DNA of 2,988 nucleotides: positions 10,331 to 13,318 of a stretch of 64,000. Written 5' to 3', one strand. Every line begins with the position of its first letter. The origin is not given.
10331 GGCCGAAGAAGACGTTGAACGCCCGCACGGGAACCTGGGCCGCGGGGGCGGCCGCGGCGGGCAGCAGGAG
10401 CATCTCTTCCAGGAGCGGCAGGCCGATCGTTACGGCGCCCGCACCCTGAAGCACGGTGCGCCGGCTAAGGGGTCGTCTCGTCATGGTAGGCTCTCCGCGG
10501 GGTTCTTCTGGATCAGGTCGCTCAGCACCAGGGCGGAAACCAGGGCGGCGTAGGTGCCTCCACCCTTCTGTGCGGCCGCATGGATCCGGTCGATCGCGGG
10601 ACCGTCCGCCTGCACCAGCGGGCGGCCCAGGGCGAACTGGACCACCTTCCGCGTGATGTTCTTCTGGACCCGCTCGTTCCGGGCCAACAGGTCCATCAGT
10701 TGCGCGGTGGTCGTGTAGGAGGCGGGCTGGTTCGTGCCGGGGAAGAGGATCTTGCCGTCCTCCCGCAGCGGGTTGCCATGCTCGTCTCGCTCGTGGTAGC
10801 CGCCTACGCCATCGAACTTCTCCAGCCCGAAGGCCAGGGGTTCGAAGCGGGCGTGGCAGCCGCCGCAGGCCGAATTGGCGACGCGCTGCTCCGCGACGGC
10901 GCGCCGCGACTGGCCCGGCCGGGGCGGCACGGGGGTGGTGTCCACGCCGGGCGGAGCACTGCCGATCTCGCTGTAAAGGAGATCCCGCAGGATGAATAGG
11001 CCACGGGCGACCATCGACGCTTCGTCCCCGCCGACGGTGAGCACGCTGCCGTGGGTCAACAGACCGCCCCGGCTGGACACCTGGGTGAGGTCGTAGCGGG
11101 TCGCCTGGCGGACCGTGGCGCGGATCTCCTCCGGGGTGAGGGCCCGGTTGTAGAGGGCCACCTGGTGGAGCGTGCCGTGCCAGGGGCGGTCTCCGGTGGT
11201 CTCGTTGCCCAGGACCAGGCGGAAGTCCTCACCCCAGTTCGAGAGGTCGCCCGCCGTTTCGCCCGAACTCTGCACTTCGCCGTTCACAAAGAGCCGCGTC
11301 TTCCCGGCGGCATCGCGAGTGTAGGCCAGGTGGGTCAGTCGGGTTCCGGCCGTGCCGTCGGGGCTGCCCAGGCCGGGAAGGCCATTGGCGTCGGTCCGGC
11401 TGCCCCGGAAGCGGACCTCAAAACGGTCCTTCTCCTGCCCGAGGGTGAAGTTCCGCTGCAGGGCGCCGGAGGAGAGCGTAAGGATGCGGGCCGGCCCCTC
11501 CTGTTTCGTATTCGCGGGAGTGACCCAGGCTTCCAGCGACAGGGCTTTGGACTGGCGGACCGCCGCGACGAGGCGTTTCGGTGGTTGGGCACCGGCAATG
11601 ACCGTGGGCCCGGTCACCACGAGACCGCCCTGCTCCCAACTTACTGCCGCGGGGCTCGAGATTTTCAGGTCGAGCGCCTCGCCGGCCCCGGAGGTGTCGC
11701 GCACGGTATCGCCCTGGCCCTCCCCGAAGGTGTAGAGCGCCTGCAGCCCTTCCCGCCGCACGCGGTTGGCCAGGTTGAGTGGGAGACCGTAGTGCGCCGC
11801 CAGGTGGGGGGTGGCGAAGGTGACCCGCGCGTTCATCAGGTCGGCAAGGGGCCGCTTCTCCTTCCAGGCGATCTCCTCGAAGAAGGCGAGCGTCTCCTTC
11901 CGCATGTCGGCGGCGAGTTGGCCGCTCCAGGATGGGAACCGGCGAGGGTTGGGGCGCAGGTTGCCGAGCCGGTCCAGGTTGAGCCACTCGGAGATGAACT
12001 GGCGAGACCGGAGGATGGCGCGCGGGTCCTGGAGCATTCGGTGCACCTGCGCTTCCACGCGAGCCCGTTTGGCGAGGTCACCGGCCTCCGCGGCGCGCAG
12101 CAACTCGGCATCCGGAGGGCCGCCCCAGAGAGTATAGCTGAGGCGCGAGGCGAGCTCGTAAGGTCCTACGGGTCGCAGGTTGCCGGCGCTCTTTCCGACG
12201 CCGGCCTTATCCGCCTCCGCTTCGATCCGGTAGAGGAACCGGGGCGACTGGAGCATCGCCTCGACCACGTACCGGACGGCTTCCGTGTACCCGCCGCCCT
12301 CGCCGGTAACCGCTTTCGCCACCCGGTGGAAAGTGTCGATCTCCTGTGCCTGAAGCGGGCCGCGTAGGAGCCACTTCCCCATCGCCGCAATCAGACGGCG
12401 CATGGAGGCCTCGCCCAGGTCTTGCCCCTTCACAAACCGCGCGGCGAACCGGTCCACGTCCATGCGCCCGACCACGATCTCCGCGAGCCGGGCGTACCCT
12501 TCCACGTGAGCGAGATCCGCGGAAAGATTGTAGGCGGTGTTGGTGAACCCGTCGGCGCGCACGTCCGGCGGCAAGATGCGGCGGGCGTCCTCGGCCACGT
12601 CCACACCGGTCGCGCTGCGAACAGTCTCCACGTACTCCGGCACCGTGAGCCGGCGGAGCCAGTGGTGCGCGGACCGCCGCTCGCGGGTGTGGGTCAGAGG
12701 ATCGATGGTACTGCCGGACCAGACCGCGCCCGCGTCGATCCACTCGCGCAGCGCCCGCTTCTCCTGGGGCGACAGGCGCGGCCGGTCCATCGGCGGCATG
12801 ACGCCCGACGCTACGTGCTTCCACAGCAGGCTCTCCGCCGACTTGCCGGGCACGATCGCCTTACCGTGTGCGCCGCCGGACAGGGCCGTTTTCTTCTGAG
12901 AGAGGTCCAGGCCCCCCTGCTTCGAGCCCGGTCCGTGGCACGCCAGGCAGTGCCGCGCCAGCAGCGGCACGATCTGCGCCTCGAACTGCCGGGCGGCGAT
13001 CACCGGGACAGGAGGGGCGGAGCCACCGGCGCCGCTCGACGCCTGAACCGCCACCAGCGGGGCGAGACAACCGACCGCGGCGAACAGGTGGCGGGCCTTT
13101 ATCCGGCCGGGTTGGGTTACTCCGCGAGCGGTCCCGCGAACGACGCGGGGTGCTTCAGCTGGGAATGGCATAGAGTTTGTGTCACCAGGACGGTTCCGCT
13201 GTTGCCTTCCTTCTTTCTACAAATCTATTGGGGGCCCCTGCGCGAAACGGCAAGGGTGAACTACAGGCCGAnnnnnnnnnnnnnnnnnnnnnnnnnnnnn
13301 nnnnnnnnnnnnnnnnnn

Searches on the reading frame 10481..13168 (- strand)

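Call 35: search_protein_families(library=pfam, proteins=[window:10481-13168:-], max_evalue=0.00001)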
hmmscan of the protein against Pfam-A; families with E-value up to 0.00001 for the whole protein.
window:10481-13168:- (895 aa): 8 families
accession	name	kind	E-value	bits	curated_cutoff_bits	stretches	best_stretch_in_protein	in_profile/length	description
PF07631.16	PSD4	-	1e-41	142.9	23.3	1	336-462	3-128/128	Protein of unknown function (DUF1592)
PF13385.13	Laminin_G_3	-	1.4e-23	84.2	27.6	1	539-682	15-150/151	Concanavalin A-like lectin/glucanases superfamily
PF07627.16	PSCyt3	-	5.6e-20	71.9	27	1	700-794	1-97/98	Protein of unknown function (DUF1588)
PF07624.16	PSD2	-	8.4e-16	57.9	25.8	1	818-885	5-73/74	Protein of unknown function (DUF1585)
PF07635.16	PSCyt1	-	2.6e-15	57.2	22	1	74-128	1-59/59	Planctomycete cytochrome C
PF07637.16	PSD5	-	5.8e-15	55.8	34.2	1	256-316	2-62/62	Protein of unknown function (DUF1595)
PF07626.16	PSD3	-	3e-12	47.3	23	1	172-236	1-63/65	Protein of unknown function (DUF1587)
PF13442.11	Cytochrome_CBB3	-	8.9e-07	29.6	27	0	69-144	9-68/68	Cytochrome C oxidase, cbb3-type, subunit III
